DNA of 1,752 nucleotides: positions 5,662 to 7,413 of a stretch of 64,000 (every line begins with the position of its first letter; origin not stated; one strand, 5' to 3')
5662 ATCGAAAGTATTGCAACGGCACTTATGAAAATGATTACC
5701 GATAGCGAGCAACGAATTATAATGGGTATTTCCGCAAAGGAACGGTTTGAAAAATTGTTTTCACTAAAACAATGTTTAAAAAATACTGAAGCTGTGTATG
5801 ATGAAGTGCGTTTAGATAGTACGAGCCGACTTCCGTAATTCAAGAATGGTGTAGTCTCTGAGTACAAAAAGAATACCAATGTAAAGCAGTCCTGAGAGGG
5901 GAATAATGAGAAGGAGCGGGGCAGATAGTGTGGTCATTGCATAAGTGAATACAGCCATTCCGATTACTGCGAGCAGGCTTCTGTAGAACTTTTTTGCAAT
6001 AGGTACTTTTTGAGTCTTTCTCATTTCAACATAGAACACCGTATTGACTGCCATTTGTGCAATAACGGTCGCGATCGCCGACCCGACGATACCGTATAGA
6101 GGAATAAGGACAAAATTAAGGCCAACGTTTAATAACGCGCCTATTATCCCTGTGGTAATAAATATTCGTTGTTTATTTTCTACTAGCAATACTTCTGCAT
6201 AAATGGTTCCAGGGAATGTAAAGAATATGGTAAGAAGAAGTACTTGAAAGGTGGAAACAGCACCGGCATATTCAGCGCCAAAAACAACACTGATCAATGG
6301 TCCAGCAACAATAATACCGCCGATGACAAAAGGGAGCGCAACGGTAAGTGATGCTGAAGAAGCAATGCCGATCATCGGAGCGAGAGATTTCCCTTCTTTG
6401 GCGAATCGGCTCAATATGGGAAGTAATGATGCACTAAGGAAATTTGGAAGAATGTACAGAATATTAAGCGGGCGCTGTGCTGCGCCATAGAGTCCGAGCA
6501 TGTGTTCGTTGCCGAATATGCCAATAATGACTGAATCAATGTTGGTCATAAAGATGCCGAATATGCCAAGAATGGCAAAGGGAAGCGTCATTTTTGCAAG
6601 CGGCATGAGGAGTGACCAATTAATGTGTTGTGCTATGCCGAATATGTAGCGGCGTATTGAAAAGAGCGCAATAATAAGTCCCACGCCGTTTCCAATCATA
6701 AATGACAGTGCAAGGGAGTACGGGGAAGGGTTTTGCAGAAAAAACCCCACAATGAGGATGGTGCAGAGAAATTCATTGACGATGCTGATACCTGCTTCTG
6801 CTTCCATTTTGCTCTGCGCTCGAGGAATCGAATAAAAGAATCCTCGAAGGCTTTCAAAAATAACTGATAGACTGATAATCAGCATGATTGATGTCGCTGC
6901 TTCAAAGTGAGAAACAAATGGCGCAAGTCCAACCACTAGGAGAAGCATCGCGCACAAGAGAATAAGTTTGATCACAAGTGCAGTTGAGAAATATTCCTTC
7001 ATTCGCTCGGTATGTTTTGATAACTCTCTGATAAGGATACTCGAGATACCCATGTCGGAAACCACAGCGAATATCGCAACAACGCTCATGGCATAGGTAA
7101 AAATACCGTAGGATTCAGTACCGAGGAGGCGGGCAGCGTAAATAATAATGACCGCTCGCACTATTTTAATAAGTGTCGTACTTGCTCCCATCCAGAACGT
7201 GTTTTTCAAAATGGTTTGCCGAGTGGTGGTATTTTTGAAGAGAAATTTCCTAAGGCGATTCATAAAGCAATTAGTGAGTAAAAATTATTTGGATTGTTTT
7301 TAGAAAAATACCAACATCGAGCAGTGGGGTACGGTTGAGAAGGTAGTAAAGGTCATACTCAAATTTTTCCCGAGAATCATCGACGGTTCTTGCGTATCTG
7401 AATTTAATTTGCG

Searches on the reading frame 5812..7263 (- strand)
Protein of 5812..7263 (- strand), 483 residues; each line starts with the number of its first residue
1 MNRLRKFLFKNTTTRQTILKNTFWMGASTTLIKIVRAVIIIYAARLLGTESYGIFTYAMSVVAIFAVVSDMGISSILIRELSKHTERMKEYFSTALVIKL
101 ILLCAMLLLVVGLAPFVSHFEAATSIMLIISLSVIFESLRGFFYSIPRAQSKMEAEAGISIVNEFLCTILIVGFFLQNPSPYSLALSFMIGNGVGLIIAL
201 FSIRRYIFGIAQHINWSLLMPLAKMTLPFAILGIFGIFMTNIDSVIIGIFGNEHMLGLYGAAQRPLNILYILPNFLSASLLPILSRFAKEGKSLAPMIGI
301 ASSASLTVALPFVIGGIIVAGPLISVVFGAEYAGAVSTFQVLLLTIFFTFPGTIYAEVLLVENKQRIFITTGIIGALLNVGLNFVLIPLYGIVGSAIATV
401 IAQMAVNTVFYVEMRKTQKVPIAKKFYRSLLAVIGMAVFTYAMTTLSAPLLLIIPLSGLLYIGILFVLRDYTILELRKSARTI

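Call 81: search_protein_families(library=pfam, proteins=[window:5812-7263:-], max_evalue=0.0001)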
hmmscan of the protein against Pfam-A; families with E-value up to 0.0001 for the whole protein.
window:5812-7263:- (483 aa): 3 families
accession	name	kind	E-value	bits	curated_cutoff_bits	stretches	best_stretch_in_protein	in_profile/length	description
PF01943.22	Polysacc_synt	-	5.2e-31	108.5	28.2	1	18-287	1-273/274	Polysaccharide biosynthesis protein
PF13440.11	Polysacc_synt_3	-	1.7e-27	96.8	23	1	44-336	3-292/293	Polysaccharide biosynthesis protein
PF03023.19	MurJ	-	5.7e-09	35.5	27.4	1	44-446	2-432/451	Lipid II flippase MurJ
